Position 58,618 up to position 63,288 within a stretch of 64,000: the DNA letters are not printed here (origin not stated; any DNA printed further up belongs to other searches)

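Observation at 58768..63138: VirB10 with ~1000-aa N-terminal extension of the same repeat family (DotG/IcmE-like layout in a VirB-type system)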

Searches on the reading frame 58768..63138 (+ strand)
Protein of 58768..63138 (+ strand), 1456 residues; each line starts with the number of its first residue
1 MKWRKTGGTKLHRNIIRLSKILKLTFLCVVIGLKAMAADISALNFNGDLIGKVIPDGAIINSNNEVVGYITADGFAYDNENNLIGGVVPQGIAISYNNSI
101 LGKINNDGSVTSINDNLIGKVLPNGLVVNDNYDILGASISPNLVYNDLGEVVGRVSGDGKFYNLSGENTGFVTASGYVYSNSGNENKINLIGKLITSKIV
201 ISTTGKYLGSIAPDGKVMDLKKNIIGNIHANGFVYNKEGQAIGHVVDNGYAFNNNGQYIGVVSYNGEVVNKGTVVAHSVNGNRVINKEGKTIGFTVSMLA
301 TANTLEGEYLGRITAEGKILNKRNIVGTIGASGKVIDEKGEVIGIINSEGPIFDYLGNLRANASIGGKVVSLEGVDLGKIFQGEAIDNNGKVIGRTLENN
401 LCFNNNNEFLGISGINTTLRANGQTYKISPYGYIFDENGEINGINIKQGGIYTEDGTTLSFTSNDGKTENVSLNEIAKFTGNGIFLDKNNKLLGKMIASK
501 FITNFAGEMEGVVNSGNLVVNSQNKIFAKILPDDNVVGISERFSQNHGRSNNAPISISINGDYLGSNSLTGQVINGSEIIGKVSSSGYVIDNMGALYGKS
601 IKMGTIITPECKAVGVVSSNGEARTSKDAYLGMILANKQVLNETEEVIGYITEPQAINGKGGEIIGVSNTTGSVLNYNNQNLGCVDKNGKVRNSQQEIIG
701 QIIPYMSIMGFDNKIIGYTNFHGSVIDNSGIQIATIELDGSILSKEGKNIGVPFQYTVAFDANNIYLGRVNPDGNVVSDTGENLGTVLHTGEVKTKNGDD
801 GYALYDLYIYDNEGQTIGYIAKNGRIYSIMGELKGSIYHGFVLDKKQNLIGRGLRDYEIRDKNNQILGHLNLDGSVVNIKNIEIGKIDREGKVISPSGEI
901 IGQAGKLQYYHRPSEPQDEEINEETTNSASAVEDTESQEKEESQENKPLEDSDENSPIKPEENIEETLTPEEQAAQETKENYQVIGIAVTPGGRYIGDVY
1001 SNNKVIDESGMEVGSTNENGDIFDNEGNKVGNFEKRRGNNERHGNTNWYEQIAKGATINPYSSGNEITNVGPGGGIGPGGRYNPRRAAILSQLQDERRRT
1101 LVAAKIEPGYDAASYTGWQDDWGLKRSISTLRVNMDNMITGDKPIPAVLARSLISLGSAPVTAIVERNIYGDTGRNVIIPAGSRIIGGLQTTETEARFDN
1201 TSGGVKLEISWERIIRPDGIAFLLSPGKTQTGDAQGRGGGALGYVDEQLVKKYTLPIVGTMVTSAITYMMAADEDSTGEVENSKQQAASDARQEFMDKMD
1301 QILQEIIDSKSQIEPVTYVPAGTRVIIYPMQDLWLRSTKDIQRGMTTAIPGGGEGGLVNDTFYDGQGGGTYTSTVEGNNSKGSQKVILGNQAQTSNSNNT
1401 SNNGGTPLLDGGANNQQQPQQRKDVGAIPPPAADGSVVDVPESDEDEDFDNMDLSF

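Call 6: search_protein_families(library=pfam, proteins=[window:58768-63138:+], max_evalue=0.01)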
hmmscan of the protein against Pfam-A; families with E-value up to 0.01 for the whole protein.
window:58768-63138:+ (1456 aa): 4 families
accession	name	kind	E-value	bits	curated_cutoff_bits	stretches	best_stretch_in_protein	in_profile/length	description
PF21785.3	Bflower_2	-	1.9e-52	176.3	38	7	809-906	4-98/112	5-fold beta-flower protein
PF03743.19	TrbI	-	3.8e-28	99.1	35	1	1139-1335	2-188/188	Bacterial conjugation TrbI-like protein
PF21784.3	Bflower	-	9.8e-17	61.8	25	1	802-851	13-61/116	4-fold beta flower protein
PF12396.14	DUF3659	-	3.4e-07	30.5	24.8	0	1016-1034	38-56/61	Protein of unknown function (DUF3659)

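Call 9: find_homologous_proteins(query=window:58768-63138:+, max_evalue=0.00001)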
Query window:58768-63138:+ (1456 aa): 982 proteins with E <= 0.00001 among 8000 candidates; the best 120 are listed.
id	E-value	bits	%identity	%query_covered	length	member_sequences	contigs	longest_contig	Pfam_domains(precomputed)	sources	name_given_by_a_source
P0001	0.0e+0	3203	100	100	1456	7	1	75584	PF21784.4,PF12396.15,PF21785.4,PF03743.20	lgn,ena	-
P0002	0.0e+0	2720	84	99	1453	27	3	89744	PF21784.4,PF12396.15,PF03743.20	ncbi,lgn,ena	-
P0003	0.0e+0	2677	83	99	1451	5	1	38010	PF21784.4,PF03743.20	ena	-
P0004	0.0e+0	2580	81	99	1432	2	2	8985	PF21784.4,PF12396.15,PF03743.20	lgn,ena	-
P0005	0.0e+0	2569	79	99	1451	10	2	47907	PF21784.4,PF12396.15,PF03743.20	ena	-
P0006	0.0e+0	2504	78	99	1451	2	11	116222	PF21784.4,PF12396.15,PF03743.20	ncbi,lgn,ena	-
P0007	0.0e+0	2186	68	99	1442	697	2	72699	PF21784.4,PF21785.4,PF03743.20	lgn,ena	-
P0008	0.0e+0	2097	66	99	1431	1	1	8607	PF21784.4,PF21785.4,PF03743.20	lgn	-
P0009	0.0e+0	2087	66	97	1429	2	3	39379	PF21784.4,PF03743.20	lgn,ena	-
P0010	0.0e+0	2041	65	99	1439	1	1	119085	PF21784.4,PF21785.4,PF03743.20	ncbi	-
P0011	0.0e+0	2022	63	99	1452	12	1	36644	PF21784.4,PF12396.15,PF21785.4,PF03743.20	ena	-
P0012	0.0e+0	2017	63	99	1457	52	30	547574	PF21784.4,PF12396.15,PF21785.4,PF03743.20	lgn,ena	-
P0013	0.0e+0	1994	64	98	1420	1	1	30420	PF21784.4,PF12396.15,PF21785.4,PF03743.20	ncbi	-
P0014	0.0e+0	1766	59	97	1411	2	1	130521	PF21784.4,PF21785.4,PF03743.20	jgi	-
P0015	0.0e+0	1731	56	98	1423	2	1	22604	PF21784.4,PF12396.15,PF21785.4,PF03743.20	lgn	-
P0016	0.0e+0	1731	56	99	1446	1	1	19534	PF21784.4,PF12396.15,PF03743.20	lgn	-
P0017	0.0e+0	1728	56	99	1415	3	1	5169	PF21784.4,PF12396.15,PF21785.4,PF03743.20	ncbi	-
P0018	0.0e+0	1725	56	98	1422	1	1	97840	PF21784.4,PF12396.15,PF21785.4,PF03743.20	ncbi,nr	ncbi:MAG: TrbI/VirB10 family protein [Acetobacter sp.]|nr:TrbI/VirB10 family protein [Acetobacter sp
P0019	0.0e+0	1718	56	99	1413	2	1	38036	PF21784.4,PF12396.15,PF21785.4,PF03743.20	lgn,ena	-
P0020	0.0e+0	1717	55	98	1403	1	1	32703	PF21784.4,PF12396.15,PF21785.4,PF03743.20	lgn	-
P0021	0.0e+0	1717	55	100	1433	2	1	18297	PF21784.4,PF12396.15,PF21785.4,PF03743.20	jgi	-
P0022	0.0e+0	1715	56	98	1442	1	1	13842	PF21784.4,PF12396.15,PF21785.4,PF03743.20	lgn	-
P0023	0.0e+0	1713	56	98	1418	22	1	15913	PF21784.4,PF12396.15,PF21785.4,PF03743.20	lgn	-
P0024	0.0e+0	1711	55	100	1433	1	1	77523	PF21784.4,PF12396.15,PF21785.4,PF03743.20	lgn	-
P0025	0.0e+0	1702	56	99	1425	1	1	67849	PF21784.4,PF12396.15,PF03743.20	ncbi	-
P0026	0.0e+0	1701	55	99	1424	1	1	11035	PF21784.4,PF12396.15,PF21785.4,PF03743.20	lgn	-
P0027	0.0e+0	1696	54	98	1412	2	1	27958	PF21784.4,PF12396.15,PF03743.20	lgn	-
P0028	0.0e+0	1696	58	92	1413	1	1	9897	PF21784.4,PF12396.15,PF03743.20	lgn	-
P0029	0.0e+0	1685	54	100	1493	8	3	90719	PF21784.4,PF03743.20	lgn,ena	-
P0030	0.0e+0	1681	55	100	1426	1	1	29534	PF21784.4,PF12396.15,PF21785.4,PF03743.20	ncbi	-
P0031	0.0e+0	1680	54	99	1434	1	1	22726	PF21784.4,PF12396.15,PF21785.4,PF03743.20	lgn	-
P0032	0.0e+0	1679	55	99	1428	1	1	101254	PF21784.4,PF12396.15,PF21785.4,PF03743.20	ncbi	-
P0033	0.0e+0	1678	55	99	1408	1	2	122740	PF21784.4,PF12396.15,PF21785.4,PF03743.20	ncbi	-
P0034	0.0e+0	1678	55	99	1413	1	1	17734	PF21784.4,PF21785.4,PF03743.20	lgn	-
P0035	0.0e+0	1673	55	98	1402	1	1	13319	PF21784.4,PF12396.15,PF21785.4,PF03743.20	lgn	-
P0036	0.0e+0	1667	55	98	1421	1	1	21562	PF21784.4,PF12396.15,PF21785.4,PF03743.20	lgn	-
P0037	0.0e+0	1667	54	100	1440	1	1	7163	PF21784.4,PF12396.15,PF21785.4,PF03743.20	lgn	-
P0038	0.0e+0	1666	54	100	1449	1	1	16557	PF21784.4,PF12396.15,PF21785.4,PF03743.20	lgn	-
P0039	0.0e+0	1664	54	100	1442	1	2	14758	PF21784.4,PF12396.15,PF21785.4,PF03743.20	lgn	-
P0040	0.0e+0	1660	54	100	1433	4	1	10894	PF21784.4,PF12396.15,PF03743.20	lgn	-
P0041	0.0e+0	1652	51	99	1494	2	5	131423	PF21784.4,PF12396.15,PF03743.20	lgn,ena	-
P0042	0.0e+0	1644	53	100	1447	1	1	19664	PF21784.4,PF12396.15,PF03743.20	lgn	-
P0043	0.0e+0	1626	56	91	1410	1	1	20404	PF21784.4,PF12396.15,PF21785.4,PF03743.20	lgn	-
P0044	0.0e+0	1622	55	94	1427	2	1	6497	PF21784.4,PF03743.20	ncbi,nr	ncbi:MAG: hypothetical protein IKW39_03675 [Alphaproteobacteria bacterium]|nr:hypothetical protein [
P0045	0.0e+0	1621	57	93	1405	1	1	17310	PF21784.4,PF12396.15,PF21785.4,PF03743.20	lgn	-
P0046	0.0e+0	1620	54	98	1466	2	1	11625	PF21784.4,PF12396.15,PF21785.4,PF03743.20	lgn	-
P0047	0.0e+0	1619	54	99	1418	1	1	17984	PF21784.4,PF12396.15,PF21785.4,PF03743.20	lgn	-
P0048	0.0e+0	1619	55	98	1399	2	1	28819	PF21784.4,PF12396.15,PF21785.4,PF03743.20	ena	-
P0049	0.0e+0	1618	54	99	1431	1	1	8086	PF21784.4,PF03743.20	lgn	-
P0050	0.0e+0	1614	54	99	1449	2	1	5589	PF21784.4,PF12396.15,PF21785.4,PF03743.20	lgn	-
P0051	0.0e+0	1614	55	96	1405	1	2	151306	PF21784.4,PF03743.20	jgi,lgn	-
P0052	0.0e+0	1610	55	100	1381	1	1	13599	PF21784.4,PF12396.15,PF21785.4,PF03743.20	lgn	-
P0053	0.0e+0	1610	54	97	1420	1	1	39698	PF21784.4,PF12396.15,PF21785.4,PF03743.20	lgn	-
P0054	0.0e+0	1610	55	98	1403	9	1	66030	PF21784.4,PF12396.15,PF21785.4,PF03743.20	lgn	-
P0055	0.0e+0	1607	54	99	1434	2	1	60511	PF21784.4,PF03743.20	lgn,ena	-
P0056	0.0e+0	1605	54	98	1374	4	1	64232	PF21784.4,PF12396.15,PF21785.4,PF03743.20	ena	-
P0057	0.0e+0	1605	53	99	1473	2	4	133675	PF21784.4,PF21785.4,PF03743.20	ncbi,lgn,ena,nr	ncbi:MAG: TrbI/VirB10 family protein [Alphaproteobacteria bacterium]|nr:TrbI/VirB10 family protein [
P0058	0.0e+0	1602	53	99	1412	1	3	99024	PF21784.4,PF12396.15,PF03743.20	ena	-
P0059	0.0e+0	1597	53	99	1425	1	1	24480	PF21784.4,PF03743.20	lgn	-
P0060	0.0e+0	1596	53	98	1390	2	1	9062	PF21784.4,PF12396.15,PF03743.20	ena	-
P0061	0.0e+0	1594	53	99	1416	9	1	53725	PF21784.4,PF12396.15,PF03743.20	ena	-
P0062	0.0e+0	1594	53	98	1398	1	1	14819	PF21784.4,PF12396.15,PF21785.4,PF03743.20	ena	-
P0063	0.0e+0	1590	54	97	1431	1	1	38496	PF21784.4,PF21785.4,PF03743.20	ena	-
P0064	0.0e+0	1590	54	99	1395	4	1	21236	PF21784.4,PF12396.15,PF21785.4,PF03743.20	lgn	-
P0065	0.0e+0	1583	53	99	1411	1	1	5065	PF21784.4,PF12396.15,PF21785.4,PF03743.20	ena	-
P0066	0.0e+0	1577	55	90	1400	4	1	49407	PF21784.4,PF12396.15,PF21785.4,PF03743.20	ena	-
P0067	0.0e+0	1567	55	66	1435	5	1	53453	PF21784.4,PF03743.20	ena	-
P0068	0.0e+0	1553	51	99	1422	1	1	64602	PF21784.4,PF12396.15,PF03743.20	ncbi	-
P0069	0.0e+0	1542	52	98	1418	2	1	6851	PF21784.4,PF12396.15,PF03743.20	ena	-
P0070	0.0e+0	1537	52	100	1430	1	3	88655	PF21784.4,PF03743.20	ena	-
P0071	0.0e+0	1528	51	99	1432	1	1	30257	PF21784.4,PF03743.20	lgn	-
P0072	0.0e+0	1528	52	99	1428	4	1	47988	PF21784.4,PF03743.20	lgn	-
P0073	0.0e+0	1519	51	99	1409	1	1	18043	PF21784.4,PF03743.20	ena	-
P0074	0.0e+0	1518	52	99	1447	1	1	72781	PF21784.4,PF12396.15,PF03743.20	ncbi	-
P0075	0.0e+0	1498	51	99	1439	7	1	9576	PF21784.4,PF03743.20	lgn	-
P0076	0.0e+0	1495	51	100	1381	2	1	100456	PF21784.4,PF21785.4,PF03743.20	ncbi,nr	ncbi:MAG: TrbI/VirB10 family protein [Alphaproteobacteria bacterium]|nr:TrbI/VirB10 family protein [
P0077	0.0e+0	1495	50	99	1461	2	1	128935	PF21784.4,PF03743.20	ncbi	-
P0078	0.0e+0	1494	51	99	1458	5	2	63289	PF21784.4,PF21785.4,PF03743.20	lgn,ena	-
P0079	0.0e+0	1481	51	99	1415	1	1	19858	PF21784.4,PF21785.4,PF03743.20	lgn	-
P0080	0.0e+0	1460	49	99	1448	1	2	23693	PF21784.4,PF21785.4,PF03743.20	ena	-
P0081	0.0e+0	1056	36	70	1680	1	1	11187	PF21784.4,PF12396.15,PF21785.4,PF03743.20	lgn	-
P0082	0.0e+0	1048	38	70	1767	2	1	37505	PF21784.4,PF05593.20,PF12396.15,PF21785.4,PF03743.20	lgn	-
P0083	0.0e+0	1043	35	71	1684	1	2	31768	PF21784.4,PF05593.20,PF12396.15,PF21785.4,PF03743.20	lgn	-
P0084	0.0e+0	1023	41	91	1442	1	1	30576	PF21784.4,PF12396.15,PF21785.4,PF03743.20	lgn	-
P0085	0.0e+0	1021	41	91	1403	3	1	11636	PF21784.4,PF21785.4,PF03743.20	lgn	-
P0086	0.0e+0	1019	39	62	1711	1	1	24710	PF21784.4,PF12396.15,PF21785.4,PF03743.20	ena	-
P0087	0.0e+0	1016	37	70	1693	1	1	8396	PF21784.4,PF12396.15,PF21785.4,PF03743.20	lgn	-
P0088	0.0e+0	1015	39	91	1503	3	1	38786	PF21784.4,PF12396.15,PF21785.4,PF03743.20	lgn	-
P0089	0.0e+0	1015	39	98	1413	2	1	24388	PF21784.4,PF21785.4,PF03743.20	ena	-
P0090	0.0e+0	1012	37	72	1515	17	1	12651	PF21784.4,PF12396.15,PF21785.4,PF03743.20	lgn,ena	-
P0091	1.6e-298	1012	34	92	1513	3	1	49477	PF21784.4,PF12396.15,PF21785.4,PF03743.20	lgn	-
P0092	3.9e-298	1011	40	91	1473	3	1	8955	PF21784.4,PF12396.15,PF21785.4,PF03743.20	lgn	-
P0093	4.0e-298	1011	40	91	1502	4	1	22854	PF21784.4,PF12396.15,PF21785.4,PF03743.20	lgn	-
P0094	5.1e-298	1010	41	91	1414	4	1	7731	PF21784.4,PF12396.15,PF21785.4,PF03743.20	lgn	-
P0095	4.5e-297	1007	34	91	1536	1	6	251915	PF21784.4,PF12396.15,PF21785.4,PF03743.20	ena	-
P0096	4.6e-297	1007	36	91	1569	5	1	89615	PF21784.4,PF12396.15,PF21785.4,PF03743.20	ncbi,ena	-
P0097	8.7e-297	1006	41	90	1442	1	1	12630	PF21784.4,PF21785.4,PF03743.20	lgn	-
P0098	1.4e-296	1005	37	71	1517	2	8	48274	PF21784.4,PF12396.15,PF21785.4,PF03743.20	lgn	-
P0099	1.5e-296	1005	41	91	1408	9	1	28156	PF21784.4,PF12396.15,PF21785.4,PF03743.20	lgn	-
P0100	2.1e-296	1005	37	68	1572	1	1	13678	PF21784.4,PF12396.15,PF21785.4,PF03743.20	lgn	-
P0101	2.6e-296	1005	41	91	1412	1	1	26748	PF21784.4,PF12396.15,PF21785.4,PF03743.20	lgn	-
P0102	3.5e-296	1004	37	70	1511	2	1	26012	PF21784.4,PF12396.15,PF21785.4,PF03743.20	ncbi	-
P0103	3.6e-296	1004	33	92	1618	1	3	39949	PF21784.4,PF12396.15,PF21785.4,PF03743.20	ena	-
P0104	6.4e-296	1003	39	62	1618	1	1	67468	PF21784.4,PF12396.15,PF21785.4,PF03743.20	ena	-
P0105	9.6e-296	1003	39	93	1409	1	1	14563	PF21784.4,PF12396.15,PF21785.4,PF03743.20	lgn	-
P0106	1.3e-295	1002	39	62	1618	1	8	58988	PF21784.4,PF12396.15,PF21785.4,PF03743.20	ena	-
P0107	1.8e-295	1002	34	91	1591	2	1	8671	PF21784.4,PF12396.15,PF21785.4,PF03743.20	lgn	-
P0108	1.8e-295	1002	39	91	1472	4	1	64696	PF21784.4,PF12396.15,PF21785.4,PF03743.20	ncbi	-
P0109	1.9e-295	1002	33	92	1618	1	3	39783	PF21784.4,PF12396.15,PF21785.4,PF03743.20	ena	-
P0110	2.9e-295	1001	37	91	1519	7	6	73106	PF21784.4,PF12396.15,PF21785.4,PF03743.20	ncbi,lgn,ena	-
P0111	6.6e-295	1000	37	70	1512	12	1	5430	PF21784.4,PF12396.15,PF21785.4,PF03743.20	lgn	-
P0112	9.1e-295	999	33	92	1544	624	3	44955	PF21784.4,PF12396.15,PF21785.4,PF03743.20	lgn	-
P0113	9.7e-295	999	39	61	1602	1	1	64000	PF21784.4,PF12396.15,PF21785.4,PF03743.20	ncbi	-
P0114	1.0e-294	999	34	96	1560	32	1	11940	PF21784.4,PF12396.15,PF21785.4,PF03743.20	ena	-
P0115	2.9e-294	998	37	91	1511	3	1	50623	PF21784.4,PF12396.15,PF21785.4,PF03743.20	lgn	-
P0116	4.5e-294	997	41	90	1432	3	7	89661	PF21784.4,PF12396.15,PF21785.4,PF03743.20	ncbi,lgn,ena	-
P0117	4.6e-294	997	41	91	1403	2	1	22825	PF21784.4,PF21785.4,PF03743.20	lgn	-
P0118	5.6e-294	997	36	91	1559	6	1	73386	PF21784.4,PF12396.15,PF21785.4,PF03743.20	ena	-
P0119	8.1e-294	996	41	91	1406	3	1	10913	PF21784.4,PF12396.15,PF21785.4,PF03743.20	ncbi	-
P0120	9.8e-294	996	35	91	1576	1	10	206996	PF21784.4,PF12396.15,PF21785.4,PF03743.20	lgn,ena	-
